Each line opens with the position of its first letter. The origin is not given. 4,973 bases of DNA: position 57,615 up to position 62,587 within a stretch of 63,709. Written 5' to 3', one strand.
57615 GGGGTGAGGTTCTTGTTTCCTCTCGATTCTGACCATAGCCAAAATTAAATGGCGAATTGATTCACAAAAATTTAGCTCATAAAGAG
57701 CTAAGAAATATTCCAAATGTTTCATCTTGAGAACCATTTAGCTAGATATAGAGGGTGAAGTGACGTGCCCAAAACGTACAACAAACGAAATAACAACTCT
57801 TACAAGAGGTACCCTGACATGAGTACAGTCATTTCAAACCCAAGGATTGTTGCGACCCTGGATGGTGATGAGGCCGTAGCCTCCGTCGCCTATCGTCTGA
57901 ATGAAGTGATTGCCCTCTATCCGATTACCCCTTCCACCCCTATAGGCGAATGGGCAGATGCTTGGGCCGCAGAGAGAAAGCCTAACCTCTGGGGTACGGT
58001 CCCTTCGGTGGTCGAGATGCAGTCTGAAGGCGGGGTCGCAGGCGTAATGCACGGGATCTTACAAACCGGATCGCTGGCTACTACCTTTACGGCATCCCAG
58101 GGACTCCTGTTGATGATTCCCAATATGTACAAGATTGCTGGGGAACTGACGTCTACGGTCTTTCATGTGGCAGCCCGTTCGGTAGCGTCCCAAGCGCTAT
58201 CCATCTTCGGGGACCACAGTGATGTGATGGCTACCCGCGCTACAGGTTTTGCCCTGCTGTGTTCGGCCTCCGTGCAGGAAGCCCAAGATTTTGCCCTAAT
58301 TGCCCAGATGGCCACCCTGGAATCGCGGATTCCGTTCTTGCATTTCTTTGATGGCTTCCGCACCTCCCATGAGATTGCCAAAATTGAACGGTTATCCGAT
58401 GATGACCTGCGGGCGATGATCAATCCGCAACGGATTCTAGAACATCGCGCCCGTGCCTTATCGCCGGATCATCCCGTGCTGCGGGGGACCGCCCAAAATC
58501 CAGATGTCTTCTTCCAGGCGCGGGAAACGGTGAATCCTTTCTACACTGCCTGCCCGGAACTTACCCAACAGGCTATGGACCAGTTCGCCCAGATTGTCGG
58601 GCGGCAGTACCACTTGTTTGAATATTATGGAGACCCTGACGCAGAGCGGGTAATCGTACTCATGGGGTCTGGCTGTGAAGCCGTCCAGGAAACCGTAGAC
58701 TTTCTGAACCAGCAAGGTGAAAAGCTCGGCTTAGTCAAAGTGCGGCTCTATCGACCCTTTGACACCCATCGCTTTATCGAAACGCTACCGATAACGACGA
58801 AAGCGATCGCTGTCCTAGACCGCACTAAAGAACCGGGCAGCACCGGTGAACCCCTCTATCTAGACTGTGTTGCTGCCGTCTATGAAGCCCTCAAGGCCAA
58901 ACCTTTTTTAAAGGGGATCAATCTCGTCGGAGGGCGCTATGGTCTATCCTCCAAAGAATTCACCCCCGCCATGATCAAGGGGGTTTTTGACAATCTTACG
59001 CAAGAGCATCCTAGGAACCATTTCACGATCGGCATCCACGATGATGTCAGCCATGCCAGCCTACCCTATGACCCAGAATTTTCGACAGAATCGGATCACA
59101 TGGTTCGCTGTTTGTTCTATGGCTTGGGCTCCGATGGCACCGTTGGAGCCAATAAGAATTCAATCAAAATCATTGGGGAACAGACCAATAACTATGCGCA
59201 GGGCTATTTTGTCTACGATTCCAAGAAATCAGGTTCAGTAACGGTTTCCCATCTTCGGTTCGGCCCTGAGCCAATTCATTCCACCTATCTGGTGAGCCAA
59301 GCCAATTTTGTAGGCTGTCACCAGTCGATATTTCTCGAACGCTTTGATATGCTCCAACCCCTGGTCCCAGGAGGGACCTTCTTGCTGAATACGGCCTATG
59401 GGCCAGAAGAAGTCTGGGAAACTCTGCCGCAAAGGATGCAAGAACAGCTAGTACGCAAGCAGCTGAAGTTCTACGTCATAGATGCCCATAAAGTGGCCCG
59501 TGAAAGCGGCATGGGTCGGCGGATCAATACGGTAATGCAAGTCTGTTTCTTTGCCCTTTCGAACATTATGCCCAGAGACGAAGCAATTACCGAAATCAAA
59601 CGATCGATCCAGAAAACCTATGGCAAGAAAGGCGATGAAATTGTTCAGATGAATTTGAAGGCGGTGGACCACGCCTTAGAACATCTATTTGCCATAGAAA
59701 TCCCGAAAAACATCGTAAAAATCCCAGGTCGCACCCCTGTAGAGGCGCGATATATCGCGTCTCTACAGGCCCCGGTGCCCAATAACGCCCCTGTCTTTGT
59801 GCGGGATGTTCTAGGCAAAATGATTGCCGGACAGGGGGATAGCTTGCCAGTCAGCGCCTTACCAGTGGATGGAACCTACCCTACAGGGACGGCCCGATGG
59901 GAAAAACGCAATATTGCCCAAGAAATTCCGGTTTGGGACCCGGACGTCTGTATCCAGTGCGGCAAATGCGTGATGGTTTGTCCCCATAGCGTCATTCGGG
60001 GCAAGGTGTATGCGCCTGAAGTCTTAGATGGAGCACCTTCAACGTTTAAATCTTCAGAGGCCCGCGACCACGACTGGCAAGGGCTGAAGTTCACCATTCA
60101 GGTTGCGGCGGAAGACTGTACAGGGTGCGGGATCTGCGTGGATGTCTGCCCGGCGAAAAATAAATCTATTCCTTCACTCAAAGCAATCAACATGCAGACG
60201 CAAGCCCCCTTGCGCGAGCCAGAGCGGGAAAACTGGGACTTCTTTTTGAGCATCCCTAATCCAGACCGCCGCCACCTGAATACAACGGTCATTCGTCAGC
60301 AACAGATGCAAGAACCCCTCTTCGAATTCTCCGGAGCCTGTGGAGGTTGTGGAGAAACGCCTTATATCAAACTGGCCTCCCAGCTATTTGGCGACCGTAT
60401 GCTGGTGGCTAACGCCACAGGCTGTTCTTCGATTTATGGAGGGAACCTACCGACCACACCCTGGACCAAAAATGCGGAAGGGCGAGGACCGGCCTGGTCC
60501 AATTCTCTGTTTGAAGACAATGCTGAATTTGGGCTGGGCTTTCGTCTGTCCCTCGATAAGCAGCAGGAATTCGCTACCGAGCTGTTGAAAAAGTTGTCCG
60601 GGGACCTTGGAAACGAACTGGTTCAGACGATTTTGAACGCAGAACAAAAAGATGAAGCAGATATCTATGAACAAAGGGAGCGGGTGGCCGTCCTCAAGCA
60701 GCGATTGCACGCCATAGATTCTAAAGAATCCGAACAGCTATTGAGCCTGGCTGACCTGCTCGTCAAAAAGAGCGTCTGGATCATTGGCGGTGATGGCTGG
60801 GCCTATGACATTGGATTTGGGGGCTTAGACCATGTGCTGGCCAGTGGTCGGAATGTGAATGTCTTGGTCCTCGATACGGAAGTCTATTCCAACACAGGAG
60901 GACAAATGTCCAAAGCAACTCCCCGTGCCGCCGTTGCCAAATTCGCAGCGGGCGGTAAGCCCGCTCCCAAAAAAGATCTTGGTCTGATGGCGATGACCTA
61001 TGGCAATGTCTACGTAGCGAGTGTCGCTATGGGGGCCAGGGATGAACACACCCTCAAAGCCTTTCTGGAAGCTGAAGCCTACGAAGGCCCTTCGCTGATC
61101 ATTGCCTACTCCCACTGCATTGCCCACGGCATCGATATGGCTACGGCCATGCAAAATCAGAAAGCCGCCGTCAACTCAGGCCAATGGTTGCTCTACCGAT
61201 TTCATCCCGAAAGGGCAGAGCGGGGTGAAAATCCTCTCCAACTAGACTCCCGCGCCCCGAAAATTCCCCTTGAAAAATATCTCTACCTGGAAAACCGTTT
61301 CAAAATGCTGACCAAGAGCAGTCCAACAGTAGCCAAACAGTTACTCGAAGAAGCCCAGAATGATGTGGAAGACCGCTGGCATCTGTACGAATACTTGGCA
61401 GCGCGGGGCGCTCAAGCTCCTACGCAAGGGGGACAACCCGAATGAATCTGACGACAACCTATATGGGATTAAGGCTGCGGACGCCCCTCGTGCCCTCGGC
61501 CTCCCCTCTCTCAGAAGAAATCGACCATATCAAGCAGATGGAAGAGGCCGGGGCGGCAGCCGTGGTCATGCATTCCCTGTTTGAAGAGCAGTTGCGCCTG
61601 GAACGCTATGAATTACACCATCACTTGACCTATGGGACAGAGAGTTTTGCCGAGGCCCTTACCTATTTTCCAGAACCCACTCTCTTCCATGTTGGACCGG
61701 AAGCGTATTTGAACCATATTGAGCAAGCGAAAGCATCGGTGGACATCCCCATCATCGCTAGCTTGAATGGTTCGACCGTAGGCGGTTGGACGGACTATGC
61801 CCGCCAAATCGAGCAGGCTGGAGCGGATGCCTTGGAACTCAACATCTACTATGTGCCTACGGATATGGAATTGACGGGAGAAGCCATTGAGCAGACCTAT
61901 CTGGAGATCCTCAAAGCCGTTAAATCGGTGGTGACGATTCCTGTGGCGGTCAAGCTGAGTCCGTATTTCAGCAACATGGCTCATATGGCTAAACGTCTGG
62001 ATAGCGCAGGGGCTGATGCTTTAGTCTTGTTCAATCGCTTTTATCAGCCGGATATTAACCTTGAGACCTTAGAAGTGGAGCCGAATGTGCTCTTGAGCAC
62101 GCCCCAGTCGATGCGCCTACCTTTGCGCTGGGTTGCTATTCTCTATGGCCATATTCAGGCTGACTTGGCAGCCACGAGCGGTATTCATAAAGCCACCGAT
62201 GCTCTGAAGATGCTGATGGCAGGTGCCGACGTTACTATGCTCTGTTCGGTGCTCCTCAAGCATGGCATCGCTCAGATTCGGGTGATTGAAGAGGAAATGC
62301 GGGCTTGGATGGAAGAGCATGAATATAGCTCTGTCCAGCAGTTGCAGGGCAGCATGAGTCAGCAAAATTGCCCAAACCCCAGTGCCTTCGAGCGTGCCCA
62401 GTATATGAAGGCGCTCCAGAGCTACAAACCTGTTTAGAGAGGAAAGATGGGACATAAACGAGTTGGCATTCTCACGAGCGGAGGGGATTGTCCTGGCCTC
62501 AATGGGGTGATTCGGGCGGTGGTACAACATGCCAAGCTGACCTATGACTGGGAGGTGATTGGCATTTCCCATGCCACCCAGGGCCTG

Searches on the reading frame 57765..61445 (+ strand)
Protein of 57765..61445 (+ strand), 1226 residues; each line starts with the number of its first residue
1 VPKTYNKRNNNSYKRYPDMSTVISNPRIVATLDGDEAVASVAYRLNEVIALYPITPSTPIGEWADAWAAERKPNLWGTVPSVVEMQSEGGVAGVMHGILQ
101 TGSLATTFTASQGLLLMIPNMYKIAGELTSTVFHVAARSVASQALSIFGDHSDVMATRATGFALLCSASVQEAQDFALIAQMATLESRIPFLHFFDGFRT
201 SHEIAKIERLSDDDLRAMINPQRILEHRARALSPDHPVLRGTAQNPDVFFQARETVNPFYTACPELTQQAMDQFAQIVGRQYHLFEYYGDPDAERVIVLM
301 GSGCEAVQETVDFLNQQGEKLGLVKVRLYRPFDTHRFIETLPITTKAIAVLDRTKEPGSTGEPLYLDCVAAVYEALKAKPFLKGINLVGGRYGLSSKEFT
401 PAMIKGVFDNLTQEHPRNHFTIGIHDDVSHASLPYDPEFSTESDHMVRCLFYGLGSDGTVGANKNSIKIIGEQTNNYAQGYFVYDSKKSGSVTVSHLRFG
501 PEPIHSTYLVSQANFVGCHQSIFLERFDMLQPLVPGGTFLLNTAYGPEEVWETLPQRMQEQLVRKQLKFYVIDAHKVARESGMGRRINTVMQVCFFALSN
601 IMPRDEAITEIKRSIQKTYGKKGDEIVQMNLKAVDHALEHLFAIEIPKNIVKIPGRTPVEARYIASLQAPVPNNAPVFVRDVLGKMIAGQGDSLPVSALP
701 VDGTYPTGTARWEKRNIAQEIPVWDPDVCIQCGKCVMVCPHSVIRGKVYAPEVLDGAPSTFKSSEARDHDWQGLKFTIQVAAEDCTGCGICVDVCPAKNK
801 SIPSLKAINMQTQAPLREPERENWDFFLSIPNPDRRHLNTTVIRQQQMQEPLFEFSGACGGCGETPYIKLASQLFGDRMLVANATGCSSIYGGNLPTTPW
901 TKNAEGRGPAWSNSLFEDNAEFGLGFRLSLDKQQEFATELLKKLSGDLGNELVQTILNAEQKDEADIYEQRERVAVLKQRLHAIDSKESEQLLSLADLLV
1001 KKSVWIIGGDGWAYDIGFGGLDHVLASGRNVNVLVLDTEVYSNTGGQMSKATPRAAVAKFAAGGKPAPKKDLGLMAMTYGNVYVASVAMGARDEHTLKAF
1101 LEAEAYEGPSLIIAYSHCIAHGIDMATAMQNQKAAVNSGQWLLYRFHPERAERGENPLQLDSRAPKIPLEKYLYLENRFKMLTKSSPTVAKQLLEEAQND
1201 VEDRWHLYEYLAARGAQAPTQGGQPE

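Call 35: search_protein_families(library=pfam, proteins=[window:57765-61445:+], max_evalue=0.001)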
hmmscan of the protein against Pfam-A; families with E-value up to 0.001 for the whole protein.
window:57765-61445:+ (1226 aa): 17 families
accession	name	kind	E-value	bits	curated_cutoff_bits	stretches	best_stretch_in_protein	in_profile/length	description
PF01855.24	POR_N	-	5.5e-78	262.3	27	1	41-271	2-230/231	Pyruvate flavodoxin/ferredoxin oxidoreductase, thiamine diP-bdg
PF01558.24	POR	-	8.2e-33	114.4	27.4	1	455-638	1-172/173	Pyruvate ferredoxin/flavodoxin oxidoreductase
PF10371.14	EKR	-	2.3e-25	88.6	27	1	668-718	5-55/55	Domain of unknown function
PF17147.9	PFOR_II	-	5.5e-14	52.8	27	1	293-391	1-95/102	Pyruvate:ferredoxin oxidoreductase core domain II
PF12838.12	Fer4_7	-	1.3e-11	45.2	27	1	729-798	2-51/52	4Fe-4S dicluster domain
PF13484.11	Fer4_16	-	8.3e-11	43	30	1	729-797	2-65/66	4Fe-4S double cluster binding domain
PF12837.12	Fer4_6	-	6.3e-10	39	25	1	721-744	1-24/24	4Fe-4S binding domain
PF14697.11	Fer4_21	-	6.7e-10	39.4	35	1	777-798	33-54/59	4Fe-4S dicluster domain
PF00037.32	Fer4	-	7.6e-10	38.6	21.1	2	722-745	1-24/24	4Fe-4S binding domain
PF13187.11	Fer4_9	-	3.6e-09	36.9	27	1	729-798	2-50/52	4Fe-4S dicluster domain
PF13237.11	Fer4_10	-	9.6e-09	35.5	25.5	1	723-796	3-53/53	4Fe-4S dicluster domain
PF12797.12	Fer4_2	-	9.6e-09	35.1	24.5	2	721-740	2-21/22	4Fe-4S binding domain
PF02775.26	TPP_enzyme_C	-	3e-08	34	21.9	1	1001-1113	46-150/151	Thiamine pyrophosphate enzyme, C-terminal TPP binding domain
PF13183.11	Fer4_8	-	3.5e-08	34.3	27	1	728-798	4-67/68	4Fe-4S dicluster domain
PF12800.12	Fer4_4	-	1.5e-07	31.6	24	0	726-740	1-15/17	4Fe-4S binding domain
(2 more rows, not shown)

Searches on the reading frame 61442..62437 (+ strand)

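Call 35: search_protein_families(library=pfam, proteins=[window:61442-62437:+], max_evalue=0.001)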
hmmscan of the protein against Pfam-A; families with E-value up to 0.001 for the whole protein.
window:61442-62437:+ (331 aa): 2 families
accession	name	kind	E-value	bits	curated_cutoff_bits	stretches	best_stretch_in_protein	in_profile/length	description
PF01180.27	DHO_dh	-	7.1e-17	62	27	1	87-290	77-291/291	Dihydroorotate dehydrogenase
PF01207.24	Dus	-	5.9e-05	22.8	20.4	0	153-219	110-161/311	Dihydrouridine synthase (Dus)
